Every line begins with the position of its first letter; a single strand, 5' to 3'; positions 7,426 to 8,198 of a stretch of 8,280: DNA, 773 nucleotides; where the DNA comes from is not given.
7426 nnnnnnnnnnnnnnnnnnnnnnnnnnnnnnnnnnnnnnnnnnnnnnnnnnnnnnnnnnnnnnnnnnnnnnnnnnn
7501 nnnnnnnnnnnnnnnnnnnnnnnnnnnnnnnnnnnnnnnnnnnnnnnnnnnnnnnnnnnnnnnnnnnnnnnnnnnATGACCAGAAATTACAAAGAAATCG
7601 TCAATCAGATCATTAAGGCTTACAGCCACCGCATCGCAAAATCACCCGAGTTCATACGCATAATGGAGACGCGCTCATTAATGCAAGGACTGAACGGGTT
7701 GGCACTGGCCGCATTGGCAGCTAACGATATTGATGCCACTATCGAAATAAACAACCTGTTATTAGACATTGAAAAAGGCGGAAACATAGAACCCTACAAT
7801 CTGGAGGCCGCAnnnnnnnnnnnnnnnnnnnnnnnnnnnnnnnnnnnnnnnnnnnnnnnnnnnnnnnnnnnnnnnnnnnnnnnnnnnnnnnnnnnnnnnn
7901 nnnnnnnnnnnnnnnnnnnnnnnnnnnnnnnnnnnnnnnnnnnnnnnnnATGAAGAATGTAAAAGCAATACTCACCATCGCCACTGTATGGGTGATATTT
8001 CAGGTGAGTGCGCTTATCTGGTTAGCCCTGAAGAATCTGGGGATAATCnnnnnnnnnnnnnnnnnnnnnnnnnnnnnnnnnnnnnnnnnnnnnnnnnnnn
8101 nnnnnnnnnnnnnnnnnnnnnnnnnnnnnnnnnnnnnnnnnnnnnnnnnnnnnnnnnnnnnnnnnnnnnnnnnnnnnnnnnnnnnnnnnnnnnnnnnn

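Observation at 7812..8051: Tandem hydrophobic micropeptides missed by the ORF track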

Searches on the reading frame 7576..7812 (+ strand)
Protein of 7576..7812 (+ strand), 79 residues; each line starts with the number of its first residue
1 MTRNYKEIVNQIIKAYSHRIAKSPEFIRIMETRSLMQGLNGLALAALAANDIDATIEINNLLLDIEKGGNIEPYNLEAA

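Call 8: search_protein_families(library=pfam, max_evalue=1, proteins=[window:7576-7812:+])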
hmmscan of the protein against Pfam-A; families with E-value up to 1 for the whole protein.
window:7576-7812:+ (79 aa): 2 families
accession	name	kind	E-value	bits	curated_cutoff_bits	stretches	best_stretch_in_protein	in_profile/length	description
PF15946.10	DUF4754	-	8.5e-08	32.8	27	1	1-76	1-76/80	Domain of unknown function (DUF4754)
PF11818.13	DUF3340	-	0.023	15.2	28.6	1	3-40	29-66/155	C-terminal domain of tail specific protease (DUF3340)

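Call 9: search_protein_families(library=phrogs, max_evalue=1, proteins=[window:7576-7812:+])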
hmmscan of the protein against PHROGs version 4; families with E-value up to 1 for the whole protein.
window:7576-7812:+ (79 aa): 1 family
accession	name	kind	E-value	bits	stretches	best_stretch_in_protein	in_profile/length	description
phrog_2549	-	unknown function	2.7e-24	86.1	1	1-78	1-78/80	-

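Call 52: search_protein_families(library=padloc, max_evalue=1, proteins=[window:7576-7812:+])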
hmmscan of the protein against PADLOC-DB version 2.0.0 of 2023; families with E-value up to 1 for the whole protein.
window:7576-7812:+ (79 aa): 0 families

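Call 53: search_protein_families(library=ncbifam, max_evalue=1, proteins=[window:7576-7812:+])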
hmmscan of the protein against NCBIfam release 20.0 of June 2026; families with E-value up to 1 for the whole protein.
window:7576-7812:+ (79 aa): 0 families

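Call 61: find_homologous_proteins(query=window:7576-7812:+, max_evalue=0.001)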
Query window:7576-7812:+ (79 aa): 7 proteins with E <= 0.001 among 8 candidates.
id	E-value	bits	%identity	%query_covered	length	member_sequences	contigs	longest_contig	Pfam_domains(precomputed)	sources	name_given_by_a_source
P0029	1.4e-40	153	96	100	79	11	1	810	PF15946.11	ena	-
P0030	1.5e-37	144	91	100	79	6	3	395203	PF15946.11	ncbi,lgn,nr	ncbi:hypothetical protein K5B45_000166 [Escherichia coli]|nr:hypothetical protein [Escherichia coli]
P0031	1.6e-34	134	87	100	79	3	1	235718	PF15946.11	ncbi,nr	ncbi:DUF4754 domain-containing protein [Escherichia coli]|nr:DUF4754 domain-containing protein [Esch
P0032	2.3e-34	134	84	100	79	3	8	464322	PF15946.11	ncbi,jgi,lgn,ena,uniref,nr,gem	ncbi:DUF4754 family protein [Escherichia coli]|uniref:DUF4754 family protein n=1 Tax=Escherichia col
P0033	1.5e-23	99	61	100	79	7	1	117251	PF15946.11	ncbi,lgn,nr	ncbi:DUF4754 family protein [Escherichia coli]|nr:DUF4754 family protein [Escherichia coli]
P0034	1.4e-20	90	96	63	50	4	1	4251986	-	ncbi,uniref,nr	ncbi:Uncharacterised protein [Escherichia coli]|uniref:Uncharacterized protein n=1 Tax=Escherichia c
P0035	2.2e-17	80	97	37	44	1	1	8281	-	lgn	-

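Call 64: find_homologous_proteins(query=A2, max_evalue=0.001)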
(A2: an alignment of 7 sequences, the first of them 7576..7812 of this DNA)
Query A2 (7 sequences) (79 aa, profile of the alignment): 85 proteins with E <= 0.001 among 268 candidates.
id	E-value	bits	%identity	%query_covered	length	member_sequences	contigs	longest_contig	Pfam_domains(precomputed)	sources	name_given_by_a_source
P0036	1.5e-35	139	30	96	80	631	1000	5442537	PF15946.11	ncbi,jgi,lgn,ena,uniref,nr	ncbi:TPA: DUF4754 family protein [Escherichia coli]|jgi:hypothetical protein|uniref:DUF4754 domain-c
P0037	5.3e-35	137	30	96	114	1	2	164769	PF15946.11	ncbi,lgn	-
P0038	8.5e-35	136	33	96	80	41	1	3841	PF15946.11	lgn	-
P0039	4.9e-34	134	31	97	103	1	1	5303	PF15946.11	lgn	-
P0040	1.2e-33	133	30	96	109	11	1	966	PF15946.11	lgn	-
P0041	1.3e-33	132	29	96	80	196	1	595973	PF15946.11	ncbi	ncbi:TPA: DUF4754 family protein [Escherichia coli]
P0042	3.4e-33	131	30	96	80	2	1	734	PF15946.11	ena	-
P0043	2.1e-32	129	30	100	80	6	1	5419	PF15946.11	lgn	-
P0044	3.0e-32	128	-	-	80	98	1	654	PF15946.11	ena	-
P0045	3.3e-32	128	30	100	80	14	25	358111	PF15946.11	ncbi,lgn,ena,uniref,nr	ncbi:DUF4754 domain-containing protein [Escherichia coli]|uniref:DUF4754 family protein n=1 Tax=Esch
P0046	6.5e-32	127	30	96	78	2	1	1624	PF15946.11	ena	-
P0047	7.7e-32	127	30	96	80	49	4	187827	PF15946.11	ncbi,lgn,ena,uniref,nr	ncbi:TPA: DUF4754 family protein [Escherichia coli]|uniref:DUF4754 family protein n=1 Tax=Escherichi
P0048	1.2e-31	126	30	96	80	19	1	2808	PF15946.11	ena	-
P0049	2.8e-31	125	29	92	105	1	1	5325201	PF15946.11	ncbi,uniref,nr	ncbi:Uncharacterised protein [Escherichia coli]|uniref:DUF4754 domain-containing protein n=4 Tax=Esc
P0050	3.4e-31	125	30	90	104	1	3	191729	PF15946.11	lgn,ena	-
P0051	4.1e-31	124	29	96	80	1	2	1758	PF15946.11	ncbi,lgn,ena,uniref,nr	ncbi:hypothetical protein EAMG_05545 [Escherichia coli M056]|uniref:DUF4754 family protein n=1 Tax=E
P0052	4.5e-31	124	33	96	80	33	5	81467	PF15946.11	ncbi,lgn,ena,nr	ncbi:DUF4754 family protein [Escherichia coli]|nr:DUF4754 family protein [Escherichia coli] HAJ54765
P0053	1.3e-30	123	29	96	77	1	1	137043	PF15946.11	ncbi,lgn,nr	ncbi:DUF4754 domain-containing protein [Escherichia coli]|nr:DUF4754 domain-containing protein [Esch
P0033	4.4e-30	121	61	100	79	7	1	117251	PF15946.11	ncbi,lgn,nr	ncbi:DUF4754 family protein [Escherichia coli]|nr:DUF4754 family protein [Escherichia coli]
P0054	1.5e-29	119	33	96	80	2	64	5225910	PF15946.11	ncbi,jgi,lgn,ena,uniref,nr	ncbi:TPA: DUF4754 family protein [Escherichia coli]|uniref:Uncharacterized protein n=1 Tax=Escherich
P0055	1.6e-29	119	29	96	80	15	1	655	PF15946.11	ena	-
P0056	2.9e-29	119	28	96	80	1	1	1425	PF15946.11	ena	-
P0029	5.3e-29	118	96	100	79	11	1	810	PF15946.11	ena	-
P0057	7.5e-29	117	28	94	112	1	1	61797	PF15946.11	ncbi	-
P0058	1.4e-28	116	29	96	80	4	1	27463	PF15946.11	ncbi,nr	ncbi:DUF4754 family protein [Escherichia coli]|nr:DUF4754 family protein [Escherichia coli]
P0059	3.0e-28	115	30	96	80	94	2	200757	PF15946.11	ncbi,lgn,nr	ncbi:DUF4754 family protein [Escherichia coli]|nr:DUF4754 family protein [Escherichia coli] EIL32023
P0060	4.7e-28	115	30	96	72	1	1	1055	PF15946.11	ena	-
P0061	2.5e-27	112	26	86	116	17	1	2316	PF15946.11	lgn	-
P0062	2.5e-27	112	26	86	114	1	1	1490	PF15946.11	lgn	-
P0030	4.7e-27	111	91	100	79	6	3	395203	PF15946.11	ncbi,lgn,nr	ncbi:hypothetical protein K5B45_000166 [Escherichia coli]|nr:hypothetical protein [Escherichia coli]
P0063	6.5e-27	111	26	86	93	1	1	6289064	PF15946.11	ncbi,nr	nr:DUF4754 family protein [Escherichia coli]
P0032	1.6e-26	110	84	100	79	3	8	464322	PF15946.11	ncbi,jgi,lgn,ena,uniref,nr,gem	ncbi:DUF4754 family protein [Escherichia coli]|uniref:DUF4754 family protein n=1 Tax=Escherichia col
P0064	2.0e-26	109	26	86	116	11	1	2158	PF15946.11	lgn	-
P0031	1.2e-25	107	87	100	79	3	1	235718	PF15946.11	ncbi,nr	ncbi:DUF4754 domain-containing protein [Escherichia coli]|nr:DUF4754 domain-containing protein [Esch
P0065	9.2e-24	101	28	96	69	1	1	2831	PF15946.11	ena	-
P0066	1.4e-23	100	29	96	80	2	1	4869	PF15946.11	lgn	-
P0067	4.5e-22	95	59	96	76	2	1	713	PF15946.11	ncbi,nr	ncbi:hypothetical protein MKI77_005440, partial [Escherichia coli]|nr:hypothetical protein [Escheric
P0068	5.5e-22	95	61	97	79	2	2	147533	PF15946.11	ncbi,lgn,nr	ncbi:hypothetical protein HEN55_022290 [Escherichia coli]|nr:hypothetical protein [Escherichia coli]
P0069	8.6e-22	95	25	75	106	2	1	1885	PF15946.11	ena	-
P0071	4.0e-21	92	26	68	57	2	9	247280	PF15946.11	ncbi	ncbi:DUF4754 family protein, partial [Escherichia coli]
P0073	1.2e-20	91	40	54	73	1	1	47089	PF15946.11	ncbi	-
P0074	1.8e-20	90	40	54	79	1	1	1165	PF15946.11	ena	-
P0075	2.4e-20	90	26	68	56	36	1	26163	PF15946.11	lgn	-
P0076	1.1e-19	88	44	54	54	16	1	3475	PF15946.11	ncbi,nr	ncbi:TPA: DUF4754 family protein, partial [Escherichia coli]|nr:DUF4754 family protein [Escherichia 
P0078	5.7e-19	86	30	77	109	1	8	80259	PF15946.11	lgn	-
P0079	2.0e-18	84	26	29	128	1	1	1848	PF15946.11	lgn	-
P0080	4.5e-17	79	-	-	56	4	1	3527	PF15946.11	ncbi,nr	ncbi:TPA: DUF4754 family protein, partial [Escherichia coli]|nr:DUF4754 family protein [Escherichia 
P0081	4.2e-16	76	-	-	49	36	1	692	PF15946.11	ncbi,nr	ncbi:DUF4754 domain-containing protein, partial [Escherichia coli]|nr:DUF4754 domain-containing prot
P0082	7.6e-16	76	24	65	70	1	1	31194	PF15946.11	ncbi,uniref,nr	ncbi:DUF4754 family protein [Escherichia phage 503458]|uniref:DUF4754 family protein n=1 Tax=Escheri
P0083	7.7e-16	76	35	54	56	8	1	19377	PF15946.11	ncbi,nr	ncbi:DUF4754 domain-containing protein, partial [Escherichia coli]|nr:DUF4754 domain-containing prot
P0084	1.2e-15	75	26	29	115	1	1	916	PF15946.11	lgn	-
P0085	6.1e-15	73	41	49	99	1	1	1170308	PF15958.10,PF15946.11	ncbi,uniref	ncbi:DUF4761 family protein [Escherichia coli]|uniref:DUF4761 family protein n=1 Tax=Escherichia col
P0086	7.9e-15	72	26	29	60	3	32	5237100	PF15946.11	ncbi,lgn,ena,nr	ncbi:hypothetical protein MUTS3_36590 [Escherichia coli]|nr:hypothetical protein MUTS3_36590 [Escher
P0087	1.1e-14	72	25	65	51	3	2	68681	PF15946.11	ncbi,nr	ncbi:DUF4754 domain-containing protein, partial [Salmonella enterica subsp. enterica serovar Newport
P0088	1.5e-14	71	22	65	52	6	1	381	PF15946.11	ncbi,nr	ncbi:TPA: DUF4754 domain-containing protein, partial [Escherichia coli]|nr:DUF4754 domain-containing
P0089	2.5e-14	71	26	29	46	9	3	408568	PF15946.11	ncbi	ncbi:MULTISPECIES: DUF4754 family protein, partial [Escherichia]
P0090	2.7e-14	71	26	29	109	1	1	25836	PF15946.11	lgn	-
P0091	3.1e-14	70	26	29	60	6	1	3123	PF15946.11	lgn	-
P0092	3.3e-14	70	26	29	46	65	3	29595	PF15946.11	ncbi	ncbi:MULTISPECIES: DUF4754 family protein, partial [Escherichia]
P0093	3.6e-14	70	26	29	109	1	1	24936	PF15946.11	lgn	-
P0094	6.2e-14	69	26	29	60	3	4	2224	PF15946.11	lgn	-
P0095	7.6e-14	69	26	29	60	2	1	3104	PF15946.11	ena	-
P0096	1.1e-13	69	34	71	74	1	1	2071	PF15946.11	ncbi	-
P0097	2.3e-13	68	-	-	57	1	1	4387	PF15946.11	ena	-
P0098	7.1e-13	66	-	-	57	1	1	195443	PF15946.11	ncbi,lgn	ncbi:DUF4754 family protein [Escherichia coli]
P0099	7.5e-12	63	30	29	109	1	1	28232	PF15946.11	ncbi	-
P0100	7.9e-12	63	26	29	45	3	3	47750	PF15946.11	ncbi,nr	ncbi:DUF4754 family protein, partial [Escherichia coli]|nr:DUF4754 domain-containing protein [Escher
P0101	9.7e-12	62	26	29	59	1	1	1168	PF15946.11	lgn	-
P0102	2.6e-11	61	41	43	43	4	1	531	PF15946.11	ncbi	ncbi:DUF4754 family protein, partial [Escherichia coli]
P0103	7.1e-11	60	34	37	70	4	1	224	PF15946.11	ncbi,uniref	ncbi:DUF4754 family protein, partial [Shigella flexneri]|uniref:DUF4754 family protein n=3 Tax=Enter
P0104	3.7e-9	54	26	29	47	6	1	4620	PF15946.11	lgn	-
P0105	5.3e-9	54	26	29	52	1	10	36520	PF15946.11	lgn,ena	-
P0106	7.3e-9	53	26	29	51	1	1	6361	PF15946.11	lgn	-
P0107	1.3e-8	52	26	29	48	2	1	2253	PF15946.11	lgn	-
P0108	1.9e-8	52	26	29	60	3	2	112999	PF15946.11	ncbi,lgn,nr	ncbi:Uncharacterised protein [Escherichia coli]|nr:Uncharacterised protein [Escherichia coli] SQR244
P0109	2.3e-8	52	26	29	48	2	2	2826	PF15946.11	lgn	-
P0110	1.1e-6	46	26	29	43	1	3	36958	PF15946.11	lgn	-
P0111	3.4e-5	41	26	29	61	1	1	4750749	PF03400.19,PF15946.11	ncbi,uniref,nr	ncbi:IS1 family transposase [Escherichia coli]|uniref:IS1 family transposase n=1 Tax=Escherichia col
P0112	3.7e-5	41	26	29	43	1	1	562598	PF15946.11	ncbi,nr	ncbi:DUF4754 family protein [Escherichia fergusonii]|nr:DUF4754 family protein [Escherichia ferguson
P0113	4.8e-4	38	26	29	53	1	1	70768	PF15946.11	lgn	-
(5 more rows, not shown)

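Call 75: predict_structure(alignment_id=A6)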
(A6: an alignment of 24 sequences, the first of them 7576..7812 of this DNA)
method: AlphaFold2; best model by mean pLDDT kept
length: 79 residues; sequences in the alignment: 24
mean_pLDDT: 93.5   pTM: 0.81
mean pLDDT of the five models: 93.5, 92.7, 91.8, 88.8, 87.2
residues with pLDDT >= 90: 68; 70-90: 10; 50-70: 1; < 50: 0
segments of 3 or more residues with pLDDT < 50: none
pLDDT, mean of each block of 10 residues (from residue 1): 94 94 93 96 98 96 92 85
secondary structure, 60 per line:
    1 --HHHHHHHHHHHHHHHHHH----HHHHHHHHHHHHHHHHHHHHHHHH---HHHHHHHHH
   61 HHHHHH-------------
elements in order: H3-20 H25-48 H52-66

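Call 78: fold_search(model_id=the predicted structure, library=pdb)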
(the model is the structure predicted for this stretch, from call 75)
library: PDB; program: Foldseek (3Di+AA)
matches with E <= 10: 188; with E <= 0.001: 0
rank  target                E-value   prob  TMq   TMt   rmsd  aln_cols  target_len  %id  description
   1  7tjl                  1.9e+00  0.44  0.50  0.47   5.5        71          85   10  Crystal structure of de novo designed protein, SEWN0.1 (released 2022-06-29)
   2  9s98_C                2.4e+00  0.44  0.50  0.22  15.1        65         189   14  CdvB2 filament - high twist, class A (released 2026-01-28)
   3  8ftu_B                2.4e+00  0.38  0.54  0.48   3.2        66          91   20  Crystal structure of the SNARE Use1 bound to Dsl1 complex subunits Sec39 and Dsl1, Revised Use1 structure (released 2023-03-01)
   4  2l3l_MODEL_1_A        2.4e+00  0.21  0.44  0.33   6.9        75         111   15  The solution structure of the N-terminal domain of human Tubulin Binding Cofactor C reveals a platform for the (released 2011-09-21)
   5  7bww_C                2.4e+00  0.15  0.34  0.31  10.7        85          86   14  Structure of the engineered metallo-Diels-Alderase DA7 W16S (released 2021-04-21)
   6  6ypi                  2.4e+00  0.15  0.35  0.32   9.4        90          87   14  Structure of the engineered metallo-Diels-Alderase DA7 W16G,K58Q,L77R,T78R (released 2021-04-28)
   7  2v6y_B                2.5e+00  0.18  0.39  0.42   6.9        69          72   13  Structure of the MIT domain from a S. solfataricus Vps4-like ATPase (released 2007-10-16)
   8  7kzp_H                2.7e+00  0.60  0.49  0.08   1.6        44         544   14  Structure of the human Fanconi anaemia Core complex (released 2021-03-10)
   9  1cnt_2                2.7e+00  0.08  0.35  0.23  13.8        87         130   20  CILIARY NEUROTROPHIC FACTOR (released 1997-03-26)
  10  3lpz                  2.9e+00  0.35  0.41  0.13   3.1        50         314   20  Crystal structure of C. therm. Get4 (released 2010-03-16)
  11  9s99_B                3.1e+00  0.35  0.50  0.20  15.2        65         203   14  CdvB2 filament - high twist, class B (released 2026-01-28)
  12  7bww_A                3.1e+00  0.20  0.38  0.33   9.4        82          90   15  Structure of the engineered metallo-Diels-Alderase DA7 W16S (released 2021-04-21)
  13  2v6y_A                3.1e+00  0.16  0.39  0.41   6.9        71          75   13  Structure of the MIT domain from a S. solfataricus Vps4-like ATPase (released 2007-10-16)
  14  7dgu                  3.1e+00  0.14  0.41  0.36   6.4        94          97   19  De novo designed protein H4A1R (released 2021-11-24)
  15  9jm2_A                3.3e+00  0.25  0.42  0.49   8.5        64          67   11  Crystal structure of de novo designed light-responsive oligomer C2-35 (LRO-C2-35) at acidic pH (pH 4.5) (released 2025-08-27)
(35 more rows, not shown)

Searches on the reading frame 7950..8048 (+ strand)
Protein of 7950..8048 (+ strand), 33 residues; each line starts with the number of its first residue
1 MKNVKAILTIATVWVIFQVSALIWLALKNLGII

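Call 8: search_protein_families(library=pfam, max_evalue=1, proteins=[window:7950-8048:+])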
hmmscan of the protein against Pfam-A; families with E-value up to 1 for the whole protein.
window:7950-8048:+ (33 aa): 0 families

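Call 9: search_protein_families(library=phrogs, max_evalue=1, proteins=[window:7950-8048:+])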
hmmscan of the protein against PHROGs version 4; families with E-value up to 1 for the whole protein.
window:7950-8048:+ (33 aa): 0 families

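Call 25: search_dna_similar(query=window:7950-8048:+, collection=phages, mode=protein, max_rows=20, max_evalue=10)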
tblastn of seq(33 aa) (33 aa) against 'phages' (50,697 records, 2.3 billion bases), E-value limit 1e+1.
No match.

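Call 26: search_dna_similar(query=window:7950-8048:+, collection=plasmids, mode=protein, max_rows=20, max_evalue=10)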
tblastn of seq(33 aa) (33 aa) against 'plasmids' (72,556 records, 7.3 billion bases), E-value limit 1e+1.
No match.

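Call 52: search_protein_families(library=padloc, max_evalue=1, proteins=[window:7950-8048:+])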
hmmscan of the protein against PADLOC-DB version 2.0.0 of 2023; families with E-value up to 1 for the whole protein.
window:7950-8048:+ (33 aa): 0 families

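Call 53: search_protein_families(library=ncbifam, max_evalue=1, proteins=[window:7950-8048:+])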
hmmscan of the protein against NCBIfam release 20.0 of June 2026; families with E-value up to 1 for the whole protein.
window:7950-8048:+ (33 aa): 0 families

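Call 74: list_cluster_members(proteins=[window:7950-8048:+, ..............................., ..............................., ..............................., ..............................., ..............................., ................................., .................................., window:7812-7934:+])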
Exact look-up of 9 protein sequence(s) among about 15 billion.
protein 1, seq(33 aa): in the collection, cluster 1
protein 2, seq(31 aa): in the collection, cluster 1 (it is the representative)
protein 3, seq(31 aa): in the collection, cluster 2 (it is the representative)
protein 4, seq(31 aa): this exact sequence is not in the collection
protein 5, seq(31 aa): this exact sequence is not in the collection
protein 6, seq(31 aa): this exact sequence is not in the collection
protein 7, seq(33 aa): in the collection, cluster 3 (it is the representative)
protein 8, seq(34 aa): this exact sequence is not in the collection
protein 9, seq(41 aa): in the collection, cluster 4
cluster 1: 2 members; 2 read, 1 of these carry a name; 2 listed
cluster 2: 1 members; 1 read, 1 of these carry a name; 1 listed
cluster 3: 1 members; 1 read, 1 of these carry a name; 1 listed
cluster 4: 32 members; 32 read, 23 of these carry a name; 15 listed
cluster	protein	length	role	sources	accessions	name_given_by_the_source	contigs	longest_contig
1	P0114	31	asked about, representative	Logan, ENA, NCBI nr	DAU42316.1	MAG TPA: hypothetical protein [Caudoviricetes sp.]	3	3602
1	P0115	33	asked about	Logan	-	-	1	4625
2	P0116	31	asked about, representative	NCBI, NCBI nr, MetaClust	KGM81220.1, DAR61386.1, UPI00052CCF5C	hypothetical protein EL79_2933 [Escherichia coli] | status=active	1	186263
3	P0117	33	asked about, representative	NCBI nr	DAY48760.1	MAG TPA: hypothetical protein [Caudoviricetes sp.]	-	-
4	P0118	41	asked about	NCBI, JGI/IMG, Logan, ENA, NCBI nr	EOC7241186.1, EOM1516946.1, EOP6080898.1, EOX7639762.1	hypothetical protein [Escherichia coli] | hypothetical protein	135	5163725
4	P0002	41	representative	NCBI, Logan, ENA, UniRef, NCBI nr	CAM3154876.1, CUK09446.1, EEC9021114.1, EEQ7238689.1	hypothetical protein [Escherichia coli] | Uncharacterized protein n=1 Tax=Escherichia coli TaxID=562 RepID=A0A828PBY8_ECOLX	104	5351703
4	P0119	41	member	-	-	hypothetical protein V8X51_001071 [Escherichia coli] | hypothetical protein | Uncharacterized protein n=1 Tax=Escherichia coli TaxID=562 RepID=A0A0A0G379_ECOLX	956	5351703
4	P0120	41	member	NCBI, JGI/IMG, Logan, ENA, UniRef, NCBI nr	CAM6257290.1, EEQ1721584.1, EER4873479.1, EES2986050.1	TPA: hypothetical protein HIP13_002868 [Escherichia coli] | hypothetical protein | Uncharacterized protein n=1 Tax=Escherichia coli TaxID=562 RepID=A0AB73V1S4_ECOLX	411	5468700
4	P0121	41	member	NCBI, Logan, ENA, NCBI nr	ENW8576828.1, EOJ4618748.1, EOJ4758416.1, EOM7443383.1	TPA: hypothetical protein ACG45W_000492 [Escherichia coli] | hypothetical protein [Escherichia coli]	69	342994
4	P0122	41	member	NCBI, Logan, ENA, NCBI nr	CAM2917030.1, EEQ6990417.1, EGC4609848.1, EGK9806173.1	hypothetical protein JZO92_000015 [Escherichia coli] | hypothetical protein [Escherichia coli]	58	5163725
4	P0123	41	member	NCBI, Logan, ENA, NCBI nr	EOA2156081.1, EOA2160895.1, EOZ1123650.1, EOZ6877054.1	hypothetical protein ACHU4O_003324 [Escherichia coli] | hypothetical protein [Escherichia coli]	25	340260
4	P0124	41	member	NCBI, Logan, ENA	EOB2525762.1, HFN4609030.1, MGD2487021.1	hypothetical protein ACIRRB_002584 [Escherichia coli]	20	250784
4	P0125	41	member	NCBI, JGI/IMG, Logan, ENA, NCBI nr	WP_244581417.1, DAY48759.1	hypothetical protein [Escherichia coli]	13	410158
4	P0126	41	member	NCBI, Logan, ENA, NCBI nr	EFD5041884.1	hypothetical protein F0294_19375 [Escherichia coli] | hypothetical protein [Escherichia coli]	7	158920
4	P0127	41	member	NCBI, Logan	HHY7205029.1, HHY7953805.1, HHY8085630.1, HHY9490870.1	TPA: hypothetical protein ACV776_004194 [Escherichia coli]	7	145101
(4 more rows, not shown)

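Call 80: search_solved_structures(query=window:7950-8048:+, max_evalue=10)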
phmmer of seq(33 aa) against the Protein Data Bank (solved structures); distinct sequences matched with E-value up to 10: 0.
